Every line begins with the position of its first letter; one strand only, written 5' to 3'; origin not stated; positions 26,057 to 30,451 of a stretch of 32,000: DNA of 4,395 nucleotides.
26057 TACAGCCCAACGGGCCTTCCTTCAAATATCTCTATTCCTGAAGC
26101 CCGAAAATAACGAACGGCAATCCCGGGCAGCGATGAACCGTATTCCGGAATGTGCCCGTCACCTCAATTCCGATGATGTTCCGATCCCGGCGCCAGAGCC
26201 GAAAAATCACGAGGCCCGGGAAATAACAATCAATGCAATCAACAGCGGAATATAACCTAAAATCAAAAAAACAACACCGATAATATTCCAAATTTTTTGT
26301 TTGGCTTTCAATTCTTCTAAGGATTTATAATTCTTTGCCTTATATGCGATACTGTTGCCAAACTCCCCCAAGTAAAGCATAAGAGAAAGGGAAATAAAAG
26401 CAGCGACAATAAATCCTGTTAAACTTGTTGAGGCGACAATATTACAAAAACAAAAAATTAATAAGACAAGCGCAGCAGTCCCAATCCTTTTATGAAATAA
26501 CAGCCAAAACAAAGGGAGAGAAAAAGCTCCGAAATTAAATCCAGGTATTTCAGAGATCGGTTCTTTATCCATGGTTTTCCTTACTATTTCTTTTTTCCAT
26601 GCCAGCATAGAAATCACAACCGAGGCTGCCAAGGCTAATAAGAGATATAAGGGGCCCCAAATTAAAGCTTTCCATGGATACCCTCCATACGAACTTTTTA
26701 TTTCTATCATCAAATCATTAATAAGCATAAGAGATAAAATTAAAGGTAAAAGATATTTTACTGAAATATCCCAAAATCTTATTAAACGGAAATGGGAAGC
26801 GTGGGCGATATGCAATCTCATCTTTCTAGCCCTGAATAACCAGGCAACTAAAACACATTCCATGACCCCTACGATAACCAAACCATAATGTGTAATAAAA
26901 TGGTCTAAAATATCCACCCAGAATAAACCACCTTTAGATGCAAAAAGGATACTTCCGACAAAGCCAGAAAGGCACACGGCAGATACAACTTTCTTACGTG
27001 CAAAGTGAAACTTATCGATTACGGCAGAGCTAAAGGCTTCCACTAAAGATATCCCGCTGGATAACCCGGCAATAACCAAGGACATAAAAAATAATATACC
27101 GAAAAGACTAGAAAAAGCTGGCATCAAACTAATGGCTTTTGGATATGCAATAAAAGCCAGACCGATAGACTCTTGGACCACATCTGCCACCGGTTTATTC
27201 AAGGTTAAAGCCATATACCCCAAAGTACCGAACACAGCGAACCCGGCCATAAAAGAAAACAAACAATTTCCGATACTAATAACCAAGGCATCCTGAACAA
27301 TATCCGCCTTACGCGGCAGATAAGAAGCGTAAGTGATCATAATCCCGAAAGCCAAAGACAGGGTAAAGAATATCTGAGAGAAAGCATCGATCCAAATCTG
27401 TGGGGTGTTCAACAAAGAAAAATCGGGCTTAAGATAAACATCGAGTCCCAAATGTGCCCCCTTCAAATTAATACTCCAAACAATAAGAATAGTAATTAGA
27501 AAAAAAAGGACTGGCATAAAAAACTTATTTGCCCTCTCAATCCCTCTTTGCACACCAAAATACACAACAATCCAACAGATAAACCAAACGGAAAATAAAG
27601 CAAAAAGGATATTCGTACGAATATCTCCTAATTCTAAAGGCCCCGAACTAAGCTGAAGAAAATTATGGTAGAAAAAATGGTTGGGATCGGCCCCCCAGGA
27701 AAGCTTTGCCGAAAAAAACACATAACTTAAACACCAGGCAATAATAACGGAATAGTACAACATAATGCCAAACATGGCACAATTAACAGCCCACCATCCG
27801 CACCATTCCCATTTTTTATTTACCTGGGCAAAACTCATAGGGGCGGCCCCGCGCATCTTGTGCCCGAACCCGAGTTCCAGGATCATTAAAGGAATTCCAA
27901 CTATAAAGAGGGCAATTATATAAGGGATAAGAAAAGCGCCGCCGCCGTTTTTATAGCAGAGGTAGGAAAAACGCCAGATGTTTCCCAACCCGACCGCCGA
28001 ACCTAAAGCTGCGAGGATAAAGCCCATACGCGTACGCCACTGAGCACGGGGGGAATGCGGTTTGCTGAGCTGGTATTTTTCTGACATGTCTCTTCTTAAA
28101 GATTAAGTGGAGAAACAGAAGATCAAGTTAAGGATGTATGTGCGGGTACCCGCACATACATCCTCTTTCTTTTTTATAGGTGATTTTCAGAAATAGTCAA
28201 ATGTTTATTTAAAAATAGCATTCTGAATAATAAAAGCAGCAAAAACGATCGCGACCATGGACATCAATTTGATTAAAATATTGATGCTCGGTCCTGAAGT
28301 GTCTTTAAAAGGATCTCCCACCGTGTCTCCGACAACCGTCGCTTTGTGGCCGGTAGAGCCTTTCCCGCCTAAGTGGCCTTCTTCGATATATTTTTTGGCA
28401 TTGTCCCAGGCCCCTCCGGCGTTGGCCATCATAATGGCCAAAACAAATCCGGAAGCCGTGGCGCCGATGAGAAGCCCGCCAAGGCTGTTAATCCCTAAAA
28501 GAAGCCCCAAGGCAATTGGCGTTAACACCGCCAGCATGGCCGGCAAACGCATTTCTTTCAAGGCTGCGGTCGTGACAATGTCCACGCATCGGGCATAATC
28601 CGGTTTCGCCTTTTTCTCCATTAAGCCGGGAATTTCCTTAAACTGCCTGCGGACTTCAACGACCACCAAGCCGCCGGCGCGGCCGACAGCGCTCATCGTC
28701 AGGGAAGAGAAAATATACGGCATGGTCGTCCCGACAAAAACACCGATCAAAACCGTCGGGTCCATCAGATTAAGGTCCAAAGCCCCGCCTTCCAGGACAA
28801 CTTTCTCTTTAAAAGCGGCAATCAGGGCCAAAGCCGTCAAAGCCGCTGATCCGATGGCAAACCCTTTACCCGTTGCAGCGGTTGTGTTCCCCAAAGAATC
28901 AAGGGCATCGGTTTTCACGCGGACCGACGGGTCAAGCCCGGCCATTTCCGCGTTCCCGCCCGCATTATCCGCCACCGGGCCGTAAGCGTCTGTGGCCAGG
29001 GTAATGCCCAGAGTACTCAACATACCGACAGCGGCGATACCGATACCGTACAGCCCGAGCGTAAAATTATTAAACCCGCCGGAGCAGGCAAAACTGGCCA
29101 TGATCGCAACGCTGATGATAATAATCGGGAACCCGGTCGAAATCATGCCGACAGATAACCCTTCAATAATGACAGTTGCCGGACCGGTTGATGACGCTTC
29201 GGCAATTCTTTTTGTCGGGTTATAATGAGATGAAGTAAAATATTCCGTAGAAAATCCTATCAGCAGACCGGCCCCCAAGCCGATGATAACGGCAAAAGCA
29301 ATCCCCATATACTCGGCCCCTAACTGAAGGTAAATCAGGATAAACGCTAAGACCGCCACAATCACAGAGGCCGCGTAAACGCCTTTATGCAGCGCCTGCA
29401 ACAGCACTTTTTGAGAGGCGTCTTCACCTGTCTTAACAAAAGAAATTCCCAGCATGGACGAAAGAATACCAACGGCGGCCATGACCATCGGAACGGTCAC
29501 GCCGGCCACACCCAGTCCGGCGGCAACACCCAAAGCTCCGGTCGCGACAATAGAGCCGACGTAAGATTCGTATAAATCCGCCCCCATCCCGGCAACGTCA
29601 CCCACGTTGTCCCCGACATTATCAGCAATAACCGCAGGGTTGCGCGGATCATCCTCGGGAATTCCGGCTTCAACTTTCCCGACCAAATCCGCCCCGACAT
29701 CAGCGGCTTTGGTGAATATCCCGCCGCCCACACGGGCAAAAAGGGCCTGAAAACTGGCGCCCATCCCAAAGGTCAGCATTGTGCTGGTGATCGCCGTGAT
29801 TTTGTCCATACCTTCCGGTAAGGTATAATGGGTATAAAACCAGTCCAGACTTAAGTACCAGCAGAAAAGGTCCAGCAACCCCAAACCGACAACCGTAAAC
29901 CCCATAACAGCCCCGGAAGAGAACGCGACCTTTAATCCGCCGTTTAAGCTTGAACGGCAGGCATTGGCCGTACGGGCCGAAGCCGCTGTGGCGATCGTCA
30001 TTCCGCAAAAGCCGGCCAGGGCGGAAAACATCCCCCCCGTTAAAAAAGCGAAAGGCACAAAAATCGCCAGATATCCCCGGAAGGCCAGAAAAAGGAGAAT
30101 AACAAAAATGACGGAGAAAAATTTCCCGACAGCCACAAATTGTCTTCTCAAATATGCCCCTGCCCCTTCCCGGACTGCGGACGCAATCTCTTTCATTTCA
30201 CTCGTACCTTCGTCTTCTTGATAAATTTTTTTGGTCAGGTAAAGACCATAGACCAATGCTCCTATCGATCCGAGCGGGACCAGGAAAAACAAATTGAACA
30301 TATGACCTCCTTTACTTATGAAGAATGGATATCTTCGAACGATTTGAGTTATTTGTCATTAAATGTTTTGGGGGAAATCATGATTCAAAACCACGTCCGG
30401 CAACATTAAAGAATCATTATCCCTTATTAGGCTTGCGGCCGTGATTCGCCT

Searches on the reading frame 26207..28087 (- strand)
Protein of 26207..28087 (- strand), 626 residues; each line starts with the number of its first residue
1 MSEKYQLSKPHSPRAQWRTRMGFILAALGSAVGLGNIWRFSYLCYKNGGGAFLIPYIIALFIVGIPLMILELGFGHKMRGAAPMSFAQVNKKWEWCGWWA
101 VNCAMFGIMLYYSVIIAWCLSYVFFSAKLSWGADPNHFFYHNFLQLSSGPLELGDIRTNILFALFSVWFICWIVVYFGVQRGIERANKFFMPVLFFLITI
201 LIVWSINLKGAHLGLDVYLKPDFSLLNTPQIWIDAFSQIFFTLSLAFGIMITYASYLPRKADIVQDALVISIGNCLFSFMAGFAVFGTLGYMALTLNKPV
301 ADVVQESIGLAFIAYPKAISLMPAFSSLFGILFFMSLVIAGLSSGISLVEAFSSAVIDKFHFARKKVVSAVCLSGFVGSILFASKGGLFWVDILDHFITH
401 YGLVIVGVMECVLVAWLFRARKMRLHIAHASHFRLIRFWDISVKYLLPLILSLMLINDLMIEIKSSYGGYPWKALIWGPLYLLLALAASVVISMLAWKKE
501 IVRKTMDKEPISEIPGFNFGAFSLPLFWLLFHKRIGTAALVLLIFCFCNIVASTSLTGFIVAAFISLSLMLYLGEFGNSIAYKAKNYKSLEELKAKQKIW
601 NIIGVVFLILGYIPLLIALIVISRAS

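Call 15: find_encoding_contigs(protein=window:26207-28087:-, flank=6000, max_places=10)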
Protein window:26207-28087:- (626 aa): no gene with exactly this product is on record in the collection.

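Call 17: search_protein_families(library=pfam, proteins=[window:26207-28087:-])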
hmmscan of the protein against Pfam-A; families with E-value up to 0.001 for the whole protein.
window:26207-28087:- (626 aa): 1 family
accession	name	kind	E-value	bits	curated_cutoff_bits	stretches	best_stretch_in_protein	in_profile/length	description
PF00209.24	SNF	-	5.9e-117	392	27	2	136-496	156-517/524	Sodium:neurotransmitter symporter family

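Call 18: find_homologous_proteins(query=window:26207-28087:-, max_evalue=1e-50)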
Query window:26207-28087:- (626 aa): 5839 proteins with E <= 1e-50 among 8000 candidates; the best 120 are listed.
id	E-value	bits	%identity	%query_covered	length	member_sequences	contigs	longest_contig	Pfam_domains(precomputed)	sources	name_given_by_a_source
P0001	0.0e+0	1388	100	100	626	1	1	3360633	PF00209.25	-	-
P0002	1.6e-252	858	72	81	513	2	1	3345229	PF00209.25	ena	-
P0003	2.6e-248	844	71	80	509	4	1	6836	PF00209.25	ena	-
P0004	3.4e-248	844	70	82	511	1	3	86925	PF00209.25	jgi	-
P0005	3.7e-248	843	70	81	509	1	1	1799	PF00209.25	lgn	-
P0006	1.3e-246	838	71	80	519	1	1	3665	PF00209.25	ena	-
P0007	1.2e-245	835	70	80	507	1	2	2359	PF00209.25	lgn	-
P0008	1.3e-245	835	69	81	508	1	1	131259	PF00209.25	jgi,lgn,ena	-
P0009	8.3e-245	832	70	81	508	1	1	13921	PF00209.25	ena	-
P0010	2.5e-244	831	71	81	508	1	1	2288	PF00209.25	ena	-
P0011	2.1e-243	828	69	82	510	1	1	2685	PF00209.25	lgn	-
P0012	2.4e-243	828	69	80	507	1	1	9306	PF00209.25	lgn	-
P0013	3.0e-243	827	70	80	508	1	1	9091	PF00209.25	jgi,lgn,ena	-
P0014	2.7e-242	824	68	81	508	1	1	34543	PF00209.25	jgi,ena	-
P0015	3.8e-242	824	70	81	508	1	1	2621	PF00209.25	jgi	-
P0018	3.5e-240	817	69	81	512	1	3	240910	PF00209.25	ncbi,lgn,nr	ncbi:MAG: sodium-dependent transporter [Candidatus Omnitrophica bacterium]|nr:sodium-dependent trans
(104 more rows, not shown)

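Call 20: find_encoding_contigs(protein=P0002, flank=8000, max_places=3)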
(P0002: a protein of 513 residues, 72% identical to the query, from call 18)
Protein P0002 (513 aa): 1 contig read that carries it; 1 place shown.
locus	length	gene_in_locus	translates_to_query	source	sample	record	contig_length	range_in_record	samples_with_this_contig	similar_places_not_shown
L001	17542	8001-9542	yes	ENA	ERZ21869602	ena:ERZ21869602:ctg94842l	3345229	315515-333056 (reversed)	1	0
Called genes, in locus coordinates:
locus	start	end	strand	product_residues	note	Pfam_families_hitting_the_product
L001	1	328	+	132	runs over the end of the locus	-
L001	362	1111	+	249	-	PF00072:Response_reg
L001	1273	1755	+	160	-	PF04008:Adenosine_kin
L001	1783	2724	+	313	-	PF03279:Lip_A_acyltrans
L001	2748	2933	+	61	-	-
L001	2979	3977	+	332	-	PF01699:Na_Ca_ex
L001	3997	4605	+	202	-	PF04367:DUF502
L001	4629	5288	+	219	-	PF00702:Hydrolase, PF08282:Hydrolase_3 (faint), PF12710:HAD (weak), PF13344:Hydrolase_6 (faint), PF13419:HAD_2, PF13242:Hydrolase_like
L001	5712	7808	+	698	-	PF03030:H_PPase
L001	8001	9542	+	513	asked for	PF00209:SNF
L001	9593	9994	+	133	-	-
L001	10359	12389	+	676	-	PF13424:TPR_12 (weak), PF13431:TPR_17 (weak), PF13432:TPR_16 (weak), PF14559:TPR_19, PF07719:TPR_2 (weak), PF13424:TPR_12 (weak), PF13414:TPR_11 (weak), PF14559:TPR_19, +13 more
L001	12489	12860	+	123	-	PF00072:Response_reg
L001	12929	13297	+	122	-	PF00072:Response_reg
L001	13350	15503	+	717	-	-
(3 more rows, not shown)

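Call 21: find_encoding_contigs(protein=P0001, flank=8000, max_places=5)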
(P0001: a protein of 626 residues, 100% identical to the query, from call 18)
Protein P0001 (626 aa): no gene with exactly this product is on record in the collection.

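Call 38: find_encoding_contigs(protein=P0004, flank=4000, max_places=2)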
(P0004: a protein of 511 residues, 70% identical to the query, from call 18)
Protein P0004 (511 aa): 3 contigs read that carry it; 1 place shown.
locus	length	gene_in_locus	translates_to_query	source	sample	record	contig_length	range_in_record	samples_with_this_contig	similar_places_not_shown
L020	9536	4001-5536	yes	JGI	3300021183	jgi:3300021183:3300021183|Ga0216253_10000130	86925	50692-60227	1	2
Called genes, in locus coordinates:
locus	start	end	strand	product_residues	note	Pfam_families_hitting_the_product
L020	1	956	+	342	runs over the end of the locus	PF01699:Na_Ca_ex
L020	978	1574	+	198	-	PF04367:DUF502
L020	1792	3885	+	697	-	PF03030:H_PPase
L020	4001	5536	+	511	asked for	PF00209:SNF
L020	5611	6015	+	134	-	-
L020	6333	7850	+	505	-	PF25182:NonGDSL (faint), PF00657:Lipase_GDSL (faint), PF13472:Lipase_GDSL_2 (weak), PF13424:TPR_12 (faint), PF13428:TPR_14 (faint), PF13174:TPR_6 (faint), PF00515:TPR_1 (weak), PF07719:TPR_2 (weak), +6 more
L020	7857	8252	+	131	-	-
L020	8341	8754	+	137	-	PF13026:DUF3887 (weak)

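Call 39: find_encoding_contigs(protein=P0008, flank=4000, max_places=2)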
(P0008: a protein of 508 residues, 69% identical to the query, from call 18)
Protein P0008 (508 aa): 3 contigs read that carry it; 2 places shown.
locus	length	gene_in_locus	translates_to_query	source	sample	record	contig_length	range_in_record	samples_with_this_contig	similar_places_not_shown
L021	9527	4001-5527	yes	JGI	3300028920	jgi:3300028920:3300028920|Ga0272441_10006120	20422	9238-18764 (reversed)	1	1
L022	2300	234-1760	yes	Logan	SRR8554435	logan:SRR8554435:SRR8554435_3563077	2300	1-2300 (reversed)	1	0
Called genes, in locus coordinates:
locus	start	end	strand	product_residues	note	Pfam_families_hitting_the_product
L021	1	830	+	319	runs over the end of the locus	PF01699:Na_Ca_ex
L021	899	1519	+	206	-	PF04367:DUF502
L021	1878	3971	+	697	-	PF03030:H_PPase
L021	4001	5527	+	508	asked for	PF00209:SNF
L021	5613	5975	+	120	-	-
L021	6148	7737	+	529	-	-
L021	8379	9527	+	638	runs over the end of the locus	PF13371:TPR_9 (faint), PF14561:TPR_20 (faint), PF13432:TPR_16 (weak), PF00515:TPR_1 (weak), PF07719:TPR_2 (weak), PF13432:TPR_16 (weak), PF13431:TPR_17 (weak), PF14559:TPR_19 (weak), +7 more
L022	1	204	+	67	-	?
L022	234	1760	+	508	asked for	PF00209:SNF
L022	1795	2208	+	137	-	-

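Call 40: find_encoding_contigs(protein=P0018, flank=4000, max_places=2)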
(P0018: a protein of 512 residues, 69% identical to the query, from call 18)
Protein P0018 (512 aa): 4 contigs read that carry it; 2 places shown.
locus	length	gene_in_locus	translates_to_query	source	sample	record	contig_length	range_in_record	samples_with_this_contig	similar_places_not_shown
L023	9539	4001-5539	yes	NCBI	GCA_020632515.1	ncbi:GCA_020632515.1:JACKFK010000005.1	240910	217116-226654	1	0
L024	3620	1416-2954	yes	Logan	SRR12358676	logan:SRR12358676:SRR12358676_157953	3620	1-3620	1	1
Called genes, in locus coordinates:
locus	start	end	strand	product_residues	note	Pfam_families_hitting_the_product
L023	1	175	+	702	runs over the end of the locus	PF03030:H_PPase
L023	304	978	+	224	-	PF00072:Response_reg, PF00486:Trans_reg_C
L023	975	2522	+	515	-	PF00672:HAMP, PF00512:HisKA, PF02518:HATPase_c, PF13589:HATPase_c_3 (faint)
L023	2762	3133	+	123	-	PF00072:Response_reg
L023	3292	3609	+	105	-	-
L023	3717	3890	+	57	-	-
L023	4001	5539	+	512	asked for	PF00209:SNF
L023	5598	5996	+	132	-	-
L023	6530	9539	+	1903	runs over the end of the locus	-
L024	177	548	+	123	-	PF00072:Response_reg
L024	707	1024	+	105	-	-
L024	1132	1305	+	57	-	-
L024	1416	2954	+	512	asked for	PF00209:SNF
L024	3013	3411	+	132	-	-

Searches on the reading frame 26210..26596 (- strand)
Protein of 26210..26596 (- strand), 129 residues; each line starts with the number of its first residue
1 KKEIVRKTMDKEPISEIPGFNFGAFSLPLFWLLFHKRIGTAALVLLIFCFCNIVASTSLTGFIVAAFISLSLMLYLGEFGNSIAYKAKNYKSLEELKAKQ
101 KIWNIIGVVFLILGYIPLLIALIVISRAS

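Call 35: find_homologous_proteins(query=window:26210-26596:-, max_evalue=0.001)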
Query seq(129 aa): 57 candidates shared short words with the query, none scored E <= 0.001.

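Call 37: search_protein_families(library=pfam, proteins=[window:26210-26596:-], max_evalue=10)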
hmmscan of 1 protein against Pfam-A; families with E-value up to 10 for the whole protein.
seq(129 aa): 3 families
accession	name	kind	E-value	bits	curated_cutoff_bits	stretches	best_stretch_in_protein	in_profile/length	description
PF10947.13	DUF2628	-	0.00048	21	23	1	19-86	22-89/93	Protein of unknown function (DUF2628)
PF12650.12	DUF3784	-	0.055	14.1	28.1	1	62-123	2-63/94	Domain of unknown function (DUF3784)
PF17456.7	TcpS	-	0.078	13.3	28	1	62-102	7-43/155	Toxin-coregulated pilus protein S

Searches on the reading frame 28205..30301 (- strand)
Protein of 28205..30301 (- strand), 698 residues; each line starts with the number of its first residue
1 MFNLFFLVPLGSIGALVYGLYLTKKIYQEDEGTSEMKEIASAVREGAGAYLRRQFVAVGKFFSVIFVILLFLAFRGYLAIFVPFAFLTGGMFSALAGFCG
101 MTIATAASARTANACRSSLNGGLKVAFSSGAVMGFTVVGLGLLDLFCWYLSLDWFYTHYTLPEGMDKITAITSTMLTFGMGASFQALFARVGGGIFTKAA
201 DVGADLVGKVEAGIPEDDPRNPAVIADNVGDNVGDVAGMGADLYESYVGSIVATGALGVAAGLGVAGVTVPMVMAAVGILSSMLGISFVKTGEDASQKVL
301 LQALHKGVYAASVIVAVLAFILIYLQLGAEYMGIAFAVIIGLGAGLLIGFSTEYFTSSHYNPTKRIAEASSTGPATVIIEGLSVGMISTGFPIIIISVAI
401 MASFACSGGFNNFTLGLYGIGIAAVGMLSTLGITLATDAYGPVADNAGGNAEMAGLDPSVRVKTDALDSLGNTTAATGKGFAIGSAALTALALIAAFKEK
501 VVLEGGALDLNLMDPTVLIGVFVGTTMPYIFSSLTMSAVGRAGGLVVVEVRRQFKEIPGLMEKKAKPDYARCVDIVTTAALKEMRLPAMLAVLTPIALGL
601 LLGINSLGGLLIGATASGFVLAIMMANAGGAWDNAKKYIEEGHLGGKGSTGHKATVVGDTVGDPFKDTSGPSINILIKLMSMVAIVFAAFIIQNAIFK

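Call 17: search_protein_families(library=pfam, proteins=[window:28205-30301:-])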
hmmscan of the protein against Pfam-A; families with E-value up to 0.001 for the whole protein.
window:28205-30301:- (698 aa): 1 family
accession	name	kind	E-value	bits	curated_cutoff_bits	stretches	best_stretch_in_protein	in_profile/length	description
PF03030.21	H_PPase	-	1.3e-264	880.2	29.7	1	15-687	3-645/645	Inorganic H+ pyrophosphatase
